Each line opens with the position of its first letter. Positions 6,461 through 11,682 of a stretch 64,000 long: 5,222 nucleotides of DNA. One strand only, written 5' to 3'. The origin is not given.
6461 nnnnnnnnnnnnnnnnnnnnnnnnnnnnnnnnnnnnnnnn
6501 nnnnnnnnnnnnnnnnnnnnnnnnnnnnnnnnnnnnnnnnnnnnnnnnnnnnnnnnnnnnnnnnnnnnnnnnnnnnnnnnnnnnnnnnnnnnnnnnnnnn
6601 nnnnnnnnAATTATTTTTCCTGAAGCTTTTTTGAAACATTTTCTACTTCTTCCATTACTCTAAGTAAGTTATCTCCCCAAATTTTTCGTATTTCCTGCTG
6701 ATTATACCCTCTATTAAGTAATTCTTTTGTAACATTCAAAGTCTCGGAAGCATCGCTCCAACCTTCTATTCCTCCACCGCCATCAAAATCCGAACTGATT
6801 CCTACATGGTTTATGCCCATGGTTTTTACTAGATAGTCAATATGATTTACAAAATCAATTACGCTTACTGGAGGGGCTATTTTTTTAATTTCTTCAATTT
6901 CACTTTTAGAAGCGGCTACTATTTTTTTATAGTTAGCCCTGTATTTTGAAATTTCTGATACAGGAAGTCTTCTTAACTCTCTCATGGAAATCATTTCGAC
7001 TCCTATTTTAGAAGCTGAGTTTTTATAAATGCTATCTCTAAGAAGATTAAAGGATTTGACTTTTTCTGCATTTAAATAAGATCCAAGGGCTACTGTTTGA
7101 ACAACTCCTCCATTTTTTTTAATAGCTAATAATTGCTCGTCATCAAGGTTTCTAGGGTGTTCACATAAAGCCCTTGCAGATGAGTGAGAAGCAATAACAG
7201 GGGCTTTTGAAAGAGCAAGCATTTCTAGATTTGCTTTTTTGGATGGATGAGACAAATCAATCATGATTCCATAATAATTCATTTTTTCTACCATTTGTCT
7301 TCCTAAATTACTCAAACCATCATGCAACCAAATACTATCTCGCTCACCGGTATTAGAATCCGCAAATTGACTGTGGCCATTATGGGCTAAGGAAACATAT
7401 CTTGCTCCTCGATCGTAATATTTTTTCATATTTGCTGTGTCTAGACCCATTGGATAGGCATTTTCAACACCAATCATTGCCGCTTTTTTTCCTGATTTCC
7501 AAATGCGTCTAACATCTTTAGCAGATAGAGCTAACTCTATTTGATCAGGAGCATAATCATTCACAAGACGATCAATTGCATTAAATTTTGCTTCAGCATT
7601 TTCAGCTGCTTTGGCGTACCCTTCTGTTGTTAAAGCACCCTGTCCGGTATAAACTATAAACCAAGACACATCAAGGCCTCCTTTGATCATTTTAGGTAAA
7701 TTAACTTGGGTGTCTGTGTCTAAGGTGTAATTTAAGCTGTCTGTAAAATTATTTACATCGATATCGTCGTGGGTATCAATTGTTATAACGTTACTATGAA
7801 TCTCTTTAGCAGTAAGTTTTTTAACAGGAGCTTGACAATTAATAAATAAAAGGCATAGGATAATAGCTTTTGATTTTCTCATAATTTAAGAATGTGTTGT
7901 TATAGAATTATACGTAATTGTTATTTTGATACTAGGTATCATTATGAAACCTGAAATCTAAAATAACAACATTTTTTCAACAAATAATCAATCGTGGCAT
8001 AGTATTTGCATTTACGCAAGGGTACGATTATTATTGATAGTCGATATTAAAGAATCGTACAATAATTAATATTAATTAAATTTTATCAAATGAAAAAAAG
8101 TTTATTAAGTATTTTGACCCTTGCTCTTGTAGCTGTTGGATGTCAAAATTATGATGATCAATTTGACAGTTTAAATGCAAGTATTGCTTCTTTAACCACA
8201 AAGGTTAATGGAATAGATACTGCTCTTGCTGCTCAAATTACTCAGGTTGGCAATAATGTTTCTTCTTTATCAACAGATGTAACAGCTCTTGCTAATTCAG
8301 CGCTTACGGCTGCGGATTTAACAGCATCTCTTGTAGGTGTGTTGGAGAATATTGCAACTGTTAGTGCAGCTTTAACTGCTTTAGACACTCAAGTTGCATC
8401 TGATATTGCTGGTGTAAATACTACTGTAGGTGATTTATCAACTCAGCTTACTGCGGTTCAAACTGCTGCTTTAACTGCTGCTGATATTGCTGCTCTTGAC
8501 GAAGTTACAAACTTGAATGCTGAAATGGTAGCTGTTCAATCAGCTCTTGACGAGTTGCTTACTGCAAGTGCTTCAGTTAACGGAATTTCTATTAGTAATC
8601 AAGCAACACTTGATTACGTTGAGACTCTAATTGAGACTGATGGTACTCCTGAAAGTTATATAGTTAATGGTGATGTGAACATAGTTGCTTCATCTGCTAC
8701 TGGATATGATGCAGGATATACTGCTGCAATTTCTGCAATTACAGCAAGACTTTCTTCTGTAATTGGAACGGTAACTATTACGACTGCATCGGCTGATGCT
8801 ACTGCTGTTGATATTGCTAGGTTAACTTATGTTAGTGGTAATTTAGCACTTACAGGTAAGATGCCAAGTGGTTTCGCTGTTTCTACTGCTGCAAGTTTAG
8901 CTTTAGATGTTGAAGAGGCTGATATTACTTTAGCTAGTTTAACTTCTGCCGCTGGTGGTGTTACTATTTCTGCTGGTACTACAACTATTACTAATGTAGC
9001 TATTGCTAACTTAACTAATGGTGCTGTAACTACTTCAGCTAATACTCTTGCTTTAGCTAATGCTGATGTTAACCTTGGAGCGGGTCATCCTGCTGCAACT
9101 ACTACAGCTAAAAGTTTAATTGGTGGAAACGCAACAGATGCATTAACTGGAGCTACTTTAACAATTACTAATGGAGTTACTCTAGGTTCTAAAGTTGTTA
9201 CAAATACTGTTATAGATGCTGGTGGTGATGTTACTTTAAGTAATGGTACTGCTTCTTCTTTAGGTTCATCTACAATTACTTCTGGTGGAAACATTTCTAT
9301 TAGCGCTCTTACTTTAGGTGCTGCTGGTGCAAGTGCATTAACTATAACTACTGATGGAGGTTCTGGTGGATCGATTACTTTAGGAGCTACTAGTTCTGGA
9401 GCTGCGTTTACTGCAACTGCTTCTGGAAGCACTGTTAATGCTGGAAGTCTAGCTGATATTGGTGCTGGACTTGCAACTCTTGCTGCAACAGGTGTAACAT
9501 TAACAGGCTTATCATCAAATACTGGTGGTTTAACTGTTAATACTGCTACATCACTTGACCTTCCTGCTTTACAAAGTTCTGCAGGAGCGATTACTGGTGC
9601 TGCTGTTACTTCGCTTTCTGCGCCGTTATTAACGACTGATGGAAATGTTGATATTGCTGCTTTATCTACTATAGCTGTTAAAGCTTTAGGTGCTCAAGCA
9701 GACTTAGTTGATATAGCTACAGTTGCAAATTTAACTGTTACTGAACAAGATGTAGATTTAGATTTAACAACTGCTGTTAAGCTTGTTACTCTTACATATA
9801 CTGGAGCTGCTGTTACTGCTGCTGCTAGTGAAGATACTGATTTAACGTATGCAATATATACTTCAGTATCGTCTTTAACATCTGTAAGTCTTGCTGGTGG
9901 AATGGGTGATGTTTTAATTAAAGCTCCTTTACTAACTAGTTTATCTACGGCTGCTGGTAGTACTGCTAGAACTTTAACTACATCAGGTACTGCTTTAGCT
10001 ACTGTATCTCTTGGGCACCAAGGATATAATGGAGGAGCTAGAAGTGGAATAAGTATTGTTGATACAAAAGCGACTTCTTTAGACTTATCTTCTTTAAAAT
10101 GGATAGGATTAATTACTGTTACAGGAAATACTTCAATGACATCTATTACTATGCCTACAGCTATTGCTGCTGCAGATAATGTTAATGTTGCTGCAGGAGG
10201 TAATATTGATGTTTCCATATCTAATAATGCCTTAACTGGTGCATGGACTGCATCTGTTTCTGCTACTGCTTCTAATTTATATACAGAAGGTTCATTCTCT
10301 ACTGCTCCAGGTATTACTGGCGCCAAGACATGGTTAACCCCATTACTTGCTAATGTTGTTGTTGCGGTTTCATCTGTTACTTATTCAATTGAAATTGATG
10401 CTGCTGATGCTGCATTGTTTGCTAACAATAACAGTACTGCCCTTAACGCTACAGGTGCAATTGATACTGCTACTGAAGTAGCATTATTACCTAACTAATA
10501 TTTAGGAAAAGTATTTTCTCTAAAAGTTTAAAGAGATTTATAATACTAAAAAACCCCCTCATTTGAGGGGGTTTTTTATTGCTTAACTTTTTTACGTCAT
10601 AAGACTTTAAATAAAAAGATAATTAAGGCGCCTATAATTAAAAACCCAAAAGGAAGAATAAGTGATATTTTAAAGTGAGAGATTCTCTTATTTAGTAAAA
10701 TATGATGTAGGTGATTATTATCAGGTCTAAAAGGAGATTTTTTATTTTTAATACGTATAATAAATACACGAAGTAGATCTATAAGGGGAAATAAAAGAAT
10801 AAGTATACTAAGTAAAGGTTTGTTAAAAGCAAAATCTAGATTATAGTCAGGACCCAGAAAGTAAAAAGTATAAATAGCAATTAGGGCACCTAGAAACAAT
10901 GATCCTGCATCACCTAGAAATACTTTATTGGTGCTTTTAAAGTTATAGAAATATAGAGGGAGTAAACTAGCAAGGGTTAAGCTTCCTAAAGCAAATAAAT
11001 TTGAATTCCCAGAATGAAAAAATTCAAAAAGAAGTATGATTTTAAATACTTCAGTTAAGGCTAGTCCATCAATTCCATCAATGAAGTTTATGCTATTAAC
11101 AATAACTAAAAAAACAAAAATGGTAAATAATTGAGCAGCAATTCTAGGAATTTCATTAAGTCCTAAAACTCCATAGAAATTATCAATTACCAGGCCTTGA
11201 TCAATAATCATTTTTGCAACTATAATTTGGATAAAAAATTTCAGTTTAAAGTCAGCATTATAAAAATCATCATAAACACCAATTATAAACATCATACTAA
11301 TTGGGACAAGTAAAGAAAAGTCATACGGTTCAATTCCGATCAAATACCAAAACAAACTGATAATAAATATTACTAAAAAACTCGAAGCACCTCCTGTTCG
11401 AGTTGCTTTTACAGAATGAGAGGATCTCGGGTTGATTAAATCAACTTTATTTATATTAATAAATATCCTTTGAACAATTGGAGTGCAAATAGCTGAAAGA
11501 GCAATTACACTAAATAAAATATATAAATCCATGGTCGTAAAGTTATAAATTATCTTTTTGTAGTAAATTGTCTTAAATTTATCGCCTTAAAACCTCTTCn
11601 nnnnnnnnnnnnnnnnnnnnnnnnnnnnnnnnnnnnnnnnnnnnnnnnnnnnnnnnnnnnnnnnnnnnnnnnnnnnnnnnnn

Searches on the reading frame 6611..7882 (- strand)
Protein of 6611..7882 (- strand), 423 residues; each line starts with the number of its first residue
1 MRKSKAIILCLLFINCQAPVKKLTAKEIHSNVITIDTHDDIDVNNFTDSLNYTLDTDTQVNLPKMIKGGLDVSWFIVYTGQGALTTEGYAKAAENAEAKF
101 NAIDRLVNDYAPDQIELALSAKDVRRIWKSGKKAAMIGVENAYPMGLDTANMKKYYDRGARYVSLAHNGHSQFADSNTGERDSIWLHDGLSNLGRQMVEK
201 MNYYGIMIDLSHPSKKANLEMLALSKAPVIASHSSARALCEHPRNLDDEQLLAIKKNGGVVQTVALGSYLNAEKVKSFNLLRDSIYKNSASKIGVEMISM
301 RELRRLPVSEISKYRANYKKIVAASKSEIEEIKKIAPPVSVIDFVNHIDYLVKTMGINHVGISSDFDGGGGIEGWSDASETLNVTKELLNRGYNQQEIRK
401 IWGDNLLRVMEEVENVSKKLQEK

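Call 23: search_protein_families(library=pfam, proteins=[window:6611-7882:-])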
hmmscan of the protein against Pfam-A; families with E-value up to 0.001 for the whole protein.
window:6611-7882:- (423 aa): 1 family
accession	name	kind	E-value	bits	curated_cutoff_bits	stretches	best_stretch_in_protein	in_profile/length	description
PF01244.27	Peptidase_M19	-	5.5e-92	308.8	26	1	28-412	2-319/319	Membrane dipeptidase (Peptidase family M19)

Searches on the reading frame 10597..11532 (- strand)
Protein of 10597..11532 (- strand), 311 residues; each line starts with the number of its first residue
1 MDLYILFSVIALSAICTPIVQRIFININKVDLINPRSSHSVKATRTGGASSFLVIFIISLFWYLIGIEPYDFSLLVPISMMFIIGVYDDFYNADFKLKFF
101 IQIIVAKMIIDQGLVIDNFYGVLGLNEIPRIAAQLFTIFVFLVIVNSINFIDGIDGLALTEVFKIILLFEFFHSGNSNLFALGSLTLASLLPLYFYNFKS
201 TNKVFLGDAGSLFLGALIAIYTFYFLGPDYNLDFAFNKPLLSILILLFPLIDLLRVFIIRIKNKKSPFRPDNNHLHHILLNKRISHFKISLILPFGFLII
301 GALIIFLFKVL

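Call 23: search_protein_families(library=pfam, proteins=[window:10597-11532:-])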
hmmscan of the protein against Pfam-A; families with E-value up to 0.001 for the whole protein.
window:10597-11532:- (311 aa): 1 family
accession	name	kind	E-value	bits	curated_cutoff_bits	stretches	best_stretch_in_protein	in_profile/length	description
PF00953.26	Glycos_transf_4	-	9.9e-26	91.1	27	1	73-222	3-156/160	Glycosyl transferase family 4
